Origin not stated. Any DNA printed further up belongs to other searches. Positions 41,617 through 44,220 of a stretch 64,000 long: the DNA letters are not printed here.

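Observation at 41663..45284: Candidate novel membrane machine: 33-aa peptide + 767-aa pseudo-AAA membrane protein + 403-aa anchored AAA+ ATPase, translationally coupled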

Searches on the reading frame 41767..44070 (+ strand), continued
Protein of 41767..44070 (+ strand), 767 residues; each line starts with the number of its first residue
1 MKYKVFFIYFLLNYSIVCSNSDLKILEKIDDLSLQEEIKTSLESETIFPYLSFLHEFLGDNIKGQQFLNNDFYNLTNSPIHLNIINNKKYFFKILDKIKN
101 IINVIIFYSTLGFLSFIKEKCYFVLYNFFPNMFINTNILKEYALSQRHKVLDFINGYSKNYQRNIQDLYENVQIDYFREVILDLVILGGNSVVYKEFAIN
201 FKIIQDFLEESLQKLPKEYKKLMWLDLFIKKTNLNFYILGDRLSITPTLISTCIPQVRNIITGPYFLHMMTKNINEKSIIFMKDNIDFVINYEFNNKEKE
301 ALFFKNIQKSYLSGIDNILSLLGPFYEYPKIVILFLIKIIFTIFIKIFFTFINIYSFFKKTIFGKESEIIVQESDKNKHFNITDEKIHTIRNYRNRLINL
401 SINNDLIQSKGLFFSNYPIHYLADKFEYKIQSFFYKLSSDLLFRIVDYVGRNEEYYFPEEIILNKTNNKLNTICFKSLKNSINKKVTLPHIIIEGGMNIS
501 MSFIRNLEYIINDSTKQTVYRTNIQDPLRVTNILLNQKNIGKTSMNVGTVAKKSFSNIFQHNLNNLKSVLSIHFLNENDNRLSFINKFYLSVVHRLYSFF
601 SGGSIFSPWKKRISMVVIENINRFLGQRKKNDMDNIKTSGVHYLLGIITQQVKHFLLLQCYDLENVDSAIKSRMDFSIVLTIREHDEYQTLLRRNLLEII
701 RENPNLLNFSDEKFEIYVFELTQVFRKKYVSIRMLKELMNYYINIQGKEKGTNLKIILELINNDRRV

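Call 62: search_protein_families(library=pfam, proteins=[P0007, P0009, P0008, P0005, L003:12174-13400:+, L005:1120-2355:+, L003:9596-9922:+, L003:13464-14018:+, L003:3672-7793:+], max_evalue=0.05)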
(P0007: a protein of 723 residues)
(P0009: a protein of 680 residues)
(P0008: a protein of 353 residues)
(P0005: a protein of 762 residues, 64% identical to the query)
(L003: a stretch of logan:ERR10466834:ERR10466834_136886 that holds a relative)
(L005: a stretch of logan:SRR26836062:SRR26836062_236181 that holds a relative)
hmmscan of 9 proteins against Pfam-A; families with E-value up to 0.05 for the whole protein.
P0007 (723 aa): 2 families
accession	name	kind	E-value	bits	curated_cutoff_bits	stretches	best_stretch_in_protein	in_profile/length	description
PF00004.35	AAA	-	0.00057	20.8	21.2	1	540-635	31-125/131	ATPase family associated with various cellular activities (AAA)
PF17767.7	NAPRTase_N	-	0.033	15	32.6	0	506-548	33-83/125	Nicotinate phosphoribosyltransferase (NAPRTase) N-terminal domain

P0009 (680 aa): 0 families

P0008 (353 aa): 0 families

P0005 (762 aa): 0 families

L003:12174-13400:+ (409 aa): 7 families
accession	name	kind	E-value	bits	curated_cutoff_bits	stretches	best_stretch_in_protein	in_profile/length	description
PF01637.24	ATPase_2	-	4.8e-05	23.7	33.2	1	174-300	16-152/225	ATPase domain predominantly from Archaea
PF00004.35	AAA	-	6.6e-05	23.8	21.2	1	181-304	1-110/131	ATPase family associated with various cellular activities (AAA)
PF13191.12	AAA_16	-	0.00094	20.2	32.6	1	173-305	19-141/167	AAA ATPase domain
PF13086.12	AAA_11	-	0.0022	18.2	27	1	176-277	15-115/257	AAA domain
PF13173.12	AAA_14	-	0.0026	18.2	27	1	178-250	2-71/129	AAA domain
PF20720.3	nSTAND3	-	0.021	15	27.2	1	174-253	13-77/155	Novel STAND NTPase 3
PF24883.2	NPHP3_N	-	0.025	15.2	24.8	0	173-256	17-100/164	Nephrocystin 3, N-terminal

L005:1120-2355:+ (412 aa): 10 families
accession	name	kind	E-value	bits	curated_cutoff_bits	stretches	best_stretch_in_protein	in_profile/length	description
PF00004.35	AAA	-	1.3e-06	29.3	21.2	1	187-323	1-112/131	ATPase family associated with various cellular activities (AAA)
PF13173.12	AAA_14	-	1.5e-05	25.5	27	1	184-277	2-89/129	AAA domain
PF12775.13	AAA_7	-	0.00039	20.4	25.8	1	179-278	28-128/181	P-loop containing dynein motor region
PF25199.1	nSTAND_NTPase5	-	0.0018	18.5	34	1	183-275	40-121/145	Novel STAND NTPase 5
PF13191.12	AAA_16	-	0.0021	19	32.6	0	186-219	26-60/167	AAA ATPase domain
PF24883.2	NPHP3_N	-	0.017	15.8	24.8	1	184-279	22-119/164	Nephrocystin 3, N-terminal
PF13521.12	AAA_28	-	0.036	14.7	27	0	187-266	2-81/164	AAA domain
PF10412.15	TrwB_AAD_bind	-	0.039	13.3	20.5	0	184-206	15-36/387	Type IV secretion-system coupling protein DNA-binding domain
PF01583.26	APS_kinase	-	0.046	14.2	21.1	0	185-220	3-41/152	Adenylylsulphate kinase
PF13671.12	AAA_33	-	0.048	14.4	27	0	186-219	1-32/143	AAA domain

L003:9596-9922:+ (109 aa): 39 families (the best 25 are shown)
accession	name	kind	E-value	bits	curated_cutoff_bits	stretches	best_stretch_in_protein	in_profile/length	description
PF12329.13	TMF_DNA_bd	-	4.6e-06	27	35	1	24-84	12-72/74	TATA element modulatory factor 1 DNA binding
PF11932.13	DUF3450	-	6.2e-05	22.9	32.6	1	17-100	16-99/241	Protein of unknown function (DUF3450)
PF13166.12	AAA_13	-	9e-05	21.8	36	1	22-92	400-470/713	AAA domain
PF04849.18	HAP1_N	-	0.00014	21.6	33.9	1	16-93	161-242/307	HAP1 N-terminal conserved region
PF13851.11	GAS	-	0.00047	20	32.3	1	27-103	29-105/200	Growth-arrest specific micro-tubule binding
PF06818.20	Fez1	-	0.001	20.1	34.4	1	24-101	10-87/199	Fez1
PF14523.12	Syntaxin_2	-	0.0011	19.4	26.5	1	27-104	33-109/134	Syntaxin-like protein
PF10473.14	CENP-F_leu_zip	-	0.0011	19.4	34.5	1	23-102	58-138/140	Leucine-rich repeats of kinetochore protein Cenp-F/LEK1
PF15665.10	FAM184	-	0.0019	18.4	32.7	1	19-104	20-110/211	Family with sequence similarity 184, A and B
PF16088.10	BORCS7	-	0.0022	18.6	27.3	1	32-102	16-90/103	BLOC-1-related complex sub-unit 7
PF20186.3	DUF6549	-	0.0025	18.2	27.4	1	30-100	2-72/167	Family of unknown function (DUF6549)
PF06419.17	COG6_N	-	0.0042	17.6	27.4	0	25-72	34-81/114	Conserved oligomeric complex COG6, N-terminal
PF06005.17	ZapB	-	0.0043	17.9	31.5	1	25-71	19-65/71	Cell division protein ZapB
PF08614.16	ATG16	-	0.0046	17.6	33.7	1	22-93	79-150/200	Autophagy protein 16 (ATG16)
PF06009.19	Laminin_II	-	0.0073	16.8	33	1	30-104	9-97/138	Laminin Domain II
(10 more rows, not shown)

L003:13464-14018:+ (185 aa): 1 family
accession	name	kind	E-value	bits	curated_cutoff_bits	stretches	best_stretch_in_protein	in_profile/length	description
PF03819.22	MazG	-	0.00021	21.9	22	1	146-178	4-39/74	MazG nucleotide pyrophosphohydrolase domain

L003:3672-7793:+ (1374 aa): 1 family
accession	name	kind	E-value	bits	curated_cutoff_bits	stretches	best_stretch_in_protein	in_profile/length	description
PF17260.7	DUF5326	-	0.026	15.2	27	0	77-112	29-63/70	Family of unknown function (DUF5326)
